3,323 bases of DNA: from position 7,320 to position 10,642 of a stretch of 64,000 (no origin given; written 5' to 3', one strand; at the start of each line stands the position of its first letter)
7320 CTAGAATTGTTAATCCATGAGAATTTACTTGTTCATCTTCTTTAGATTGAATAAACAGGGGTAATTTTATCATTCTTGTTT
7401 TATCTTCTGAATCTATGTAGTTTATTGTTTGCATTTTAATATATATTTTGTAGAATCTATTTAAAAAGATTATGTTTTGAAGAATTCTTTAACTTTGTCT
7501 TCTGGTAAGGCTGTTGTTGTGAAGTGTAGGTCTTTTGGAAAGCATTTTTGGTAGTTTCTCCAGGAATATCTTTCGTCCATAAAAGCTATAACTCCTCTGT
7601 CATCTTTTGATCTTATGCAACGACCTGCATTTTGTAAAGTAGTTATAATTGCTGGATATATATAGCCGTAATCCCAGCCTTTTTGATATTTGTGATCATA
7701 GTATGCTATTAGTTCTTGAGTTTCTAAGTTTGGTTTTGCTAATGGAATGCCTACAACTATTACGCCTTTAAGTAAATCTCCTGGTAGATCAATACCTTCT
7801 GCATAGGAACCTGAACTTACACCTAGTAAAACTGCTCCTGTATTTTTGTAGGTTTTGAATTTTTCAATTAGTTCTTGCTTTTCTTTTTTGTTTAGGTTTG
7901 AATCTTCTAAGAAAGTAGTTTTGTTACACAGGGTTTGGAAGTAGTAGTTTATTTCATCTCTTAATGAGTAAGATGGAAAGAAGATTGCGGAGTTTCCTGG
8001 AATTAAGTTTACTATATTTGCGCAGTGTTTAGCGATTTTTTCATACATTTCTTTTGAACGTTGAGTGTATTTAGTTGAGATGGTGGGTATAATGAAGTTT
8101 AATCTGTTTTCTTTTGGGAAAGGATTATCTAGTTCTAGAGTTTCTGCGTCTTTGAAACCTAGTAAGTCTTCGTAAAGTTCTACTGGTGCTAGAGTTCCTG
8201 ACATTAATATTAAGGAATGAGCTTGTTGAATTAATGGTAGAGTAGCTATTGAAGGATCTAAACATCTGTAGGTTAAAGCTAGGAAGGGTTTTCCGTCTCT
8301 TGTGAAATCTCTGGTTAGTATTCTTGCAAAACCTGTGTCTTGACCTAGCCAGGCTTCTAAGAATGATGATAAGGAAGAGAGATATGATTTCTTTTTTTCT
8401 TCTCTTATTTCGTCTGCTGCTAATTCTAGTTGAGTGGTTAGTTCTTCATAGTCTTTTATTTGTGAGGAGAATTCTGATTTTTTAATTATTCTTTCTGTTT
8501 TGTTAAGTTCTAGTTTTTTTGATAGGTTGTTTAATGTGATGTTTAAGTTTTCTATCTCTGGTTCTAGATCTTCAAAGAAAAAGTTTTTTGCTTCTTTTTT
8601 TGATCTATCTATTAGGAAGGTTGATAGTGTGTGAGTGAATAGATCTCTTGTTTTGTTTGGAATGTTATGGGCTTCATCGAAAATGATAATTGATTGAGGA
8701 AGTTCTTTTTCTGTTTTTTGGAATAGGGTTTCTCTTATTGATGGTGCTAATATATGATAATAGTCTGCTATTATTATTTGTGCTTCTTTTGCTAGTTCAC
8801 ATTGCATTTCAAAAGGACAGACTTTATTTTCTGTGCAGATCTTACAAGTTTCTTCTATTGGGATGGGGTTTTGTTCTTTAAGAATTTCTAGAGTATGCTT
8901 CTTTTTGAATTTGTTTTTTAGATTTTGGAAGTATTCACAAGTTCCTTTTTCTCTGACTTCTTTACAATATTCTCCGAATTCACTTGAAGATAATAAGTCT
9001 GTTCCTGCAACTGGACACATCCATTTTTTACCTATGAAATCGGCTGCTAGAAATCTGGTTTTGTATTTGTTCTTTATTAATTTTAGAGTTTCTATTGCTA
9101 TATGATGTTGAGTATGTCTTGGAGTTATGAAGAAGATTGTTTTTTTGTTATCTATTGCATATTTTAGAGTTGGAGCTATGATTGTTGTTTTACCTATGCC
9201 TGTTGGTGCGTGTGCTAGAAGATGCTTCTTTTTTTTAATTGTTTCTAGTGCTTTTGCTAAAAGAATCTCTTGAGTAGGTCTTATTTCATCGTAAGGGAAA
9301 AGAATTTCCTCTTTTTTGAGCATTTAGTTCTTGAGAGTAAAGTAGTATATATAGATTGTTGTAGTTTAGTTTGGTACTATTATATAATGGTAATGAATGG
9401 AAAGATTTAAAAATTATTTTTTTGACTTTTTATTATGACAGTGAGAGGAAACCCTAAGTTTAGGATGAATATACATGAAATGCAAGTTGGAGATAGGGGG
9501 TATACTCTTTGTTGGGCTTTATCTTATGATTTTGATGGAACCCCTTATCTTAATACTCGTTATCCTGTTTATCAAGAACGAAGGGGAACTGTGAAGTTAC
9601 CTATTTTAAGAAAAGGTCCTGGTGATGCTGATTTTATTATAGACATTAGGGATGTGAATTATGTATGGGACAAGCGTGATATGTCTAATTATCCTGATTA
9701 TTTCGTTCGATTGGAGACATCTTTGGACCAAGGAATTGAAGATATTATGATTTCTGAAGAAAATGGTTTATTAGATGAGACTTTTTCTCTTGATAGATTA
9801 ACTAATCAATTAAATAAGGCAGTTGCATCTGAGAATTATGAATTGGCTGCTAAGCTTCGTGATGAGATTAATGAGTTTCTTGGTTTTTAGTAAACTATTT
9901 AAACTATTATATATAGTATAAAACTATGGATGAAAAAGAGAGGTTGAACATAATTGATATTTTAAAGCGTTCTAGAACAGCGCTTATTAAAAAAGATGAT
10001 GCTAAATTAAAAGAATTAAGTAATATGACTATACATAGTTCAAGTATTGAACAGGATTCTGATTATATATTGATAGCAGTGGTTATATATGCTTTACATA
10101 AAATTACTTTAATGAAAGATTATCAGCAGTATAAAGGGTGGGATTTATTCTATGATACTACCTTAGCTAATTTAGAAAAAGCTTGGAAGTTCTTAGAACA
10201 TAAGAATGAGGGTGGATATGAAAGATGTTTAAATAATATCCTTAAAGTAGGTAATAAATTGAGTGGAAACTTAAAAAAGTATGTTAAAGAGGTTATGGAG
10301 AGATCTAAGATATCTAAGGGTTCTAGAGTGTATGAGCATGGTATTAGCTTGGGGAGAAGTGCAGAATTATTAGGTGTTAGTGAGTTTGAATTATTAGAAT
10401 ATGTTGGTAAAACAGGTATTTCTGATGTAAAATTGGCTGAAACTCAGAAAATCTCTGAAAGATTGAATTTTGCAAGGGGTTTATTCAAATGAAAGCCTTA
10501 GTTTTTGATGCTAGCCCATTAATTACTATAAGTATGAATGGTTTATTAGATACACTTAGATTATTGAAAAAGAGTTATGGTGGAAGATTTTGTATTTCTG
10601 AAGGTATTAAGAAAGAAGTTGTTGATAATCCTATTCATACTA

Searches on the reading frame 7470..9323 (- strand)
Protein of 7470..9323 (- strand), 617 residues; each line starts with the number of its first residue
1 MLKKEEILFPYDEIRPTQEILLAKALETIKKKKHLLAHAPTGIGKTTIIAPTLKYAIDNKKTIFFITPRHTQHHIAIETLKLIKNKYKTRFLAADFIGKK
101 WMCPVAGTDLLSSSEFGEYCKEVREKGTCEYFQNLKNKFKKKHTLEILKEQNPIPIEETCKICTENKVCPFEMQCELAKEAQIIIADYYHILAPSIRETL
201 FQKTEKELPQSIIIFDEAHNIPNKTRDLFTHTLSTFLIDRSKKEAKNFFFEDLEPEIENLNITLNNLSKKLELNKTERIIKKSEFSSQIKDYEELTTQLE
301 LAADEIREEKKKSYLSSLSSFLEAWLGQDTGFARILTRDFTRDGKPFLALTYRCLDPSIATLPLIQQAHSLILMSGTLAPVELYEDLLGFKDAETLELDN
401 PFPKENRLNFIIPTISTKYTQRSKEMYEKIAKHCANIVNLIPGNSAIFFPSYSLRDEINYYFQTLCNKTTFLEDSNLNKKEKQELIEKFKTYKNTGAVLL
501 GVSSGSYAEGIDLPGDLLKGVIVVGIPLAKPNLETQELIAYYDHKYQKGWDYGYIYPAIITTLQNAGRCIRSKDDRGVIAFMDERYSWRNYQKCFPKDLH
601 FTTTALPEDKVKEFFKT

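Call 13: search_protein_families(library=ncbifam, proteins=[window:7470-9323:-], max_evalue=0.00001)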
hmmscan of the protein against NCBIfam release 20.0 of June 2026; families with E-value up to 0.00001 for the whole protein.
window:7470-9323:- (617 aa): 6 families
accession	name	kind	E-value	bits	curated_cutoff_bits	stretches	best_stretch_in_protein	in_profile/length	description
TIGR00604.1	rad3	subfamily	2.4e-78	264.4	246.95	2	295-599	361-689/706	DNA repair helicase (rad3)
NF053712.1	repair_DEAH_YoaA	equivalog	1.3e-41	143.1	680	1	14-616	19-630/630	DNA repair helicase YoaA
NF005981.0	PRK08074.1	equivalog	5.2e-31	107.5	789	1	365-598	670-907/931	ATP-dependent DNA helicase DinG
NF008729.0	PRK11747.1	equivalog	3.4e-30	105.1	598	2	362-593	456-688/703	ATP-dependent DNA helicase DinG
TIGR01407.1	dinG_rel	hypoth_equivalog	3.1e-26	91.9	547.7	1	364-600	630-868/889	putative DnaQ family exonuclease/DinG family helicase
NF005569.0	PRK07246.1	equivalog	7e-07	27.9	794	0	371-600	576-798/820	bifunctional DnaQ family exonuclease/ATP-dependent helicase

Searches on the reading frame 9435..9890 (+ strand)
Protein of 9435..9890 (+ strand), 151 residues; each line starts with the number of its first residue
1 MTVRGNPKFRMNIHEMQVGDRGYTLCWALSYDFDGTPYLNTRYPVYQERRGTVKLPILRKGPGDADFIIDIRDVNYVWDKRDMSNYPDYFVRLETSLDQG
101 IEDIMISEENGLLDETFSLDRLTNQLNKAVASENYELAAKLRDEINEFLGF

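Call 44: search_protein_families(library=pfam, proteins=[window:9435-9890:+], max_evalue=0.001)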
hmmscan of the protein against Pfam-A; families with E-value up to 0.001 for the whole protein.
window:9435-9890:+ (151 aa): 1 family
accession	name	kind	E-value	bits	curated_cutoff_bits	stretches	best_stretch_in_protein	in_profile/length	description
PF02151.25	UVR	-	4.2e-10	39.5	21.5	1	119-147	4-32/36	UvrB/uvrC motif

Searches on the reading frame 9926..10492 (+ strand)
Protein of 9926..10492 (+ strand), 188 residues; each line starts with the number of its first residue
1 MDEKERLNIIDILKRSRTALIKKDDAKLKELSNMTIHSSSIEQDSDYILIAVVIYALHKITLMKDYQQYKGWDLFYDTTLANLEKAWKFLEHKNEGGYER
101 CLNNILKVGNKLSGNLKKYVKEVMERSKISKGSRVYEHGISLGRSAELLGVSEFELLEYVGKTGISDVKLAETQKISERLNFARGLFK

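Call 44: search_protein_families(library=pfam, proteins=[window:9926-10492:+], max_evalue=0.001)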
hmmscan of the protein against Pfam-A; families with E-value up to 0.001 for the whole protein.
window:9926-10492:+ (188 aa): 1 family
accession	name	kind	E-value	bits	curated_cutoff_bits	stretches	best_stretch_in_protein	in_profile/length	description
PF03683.19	UPF0175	-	0.00057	20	27.9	0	138-166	32-60/75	Uncharacterised protein family (UPF0175)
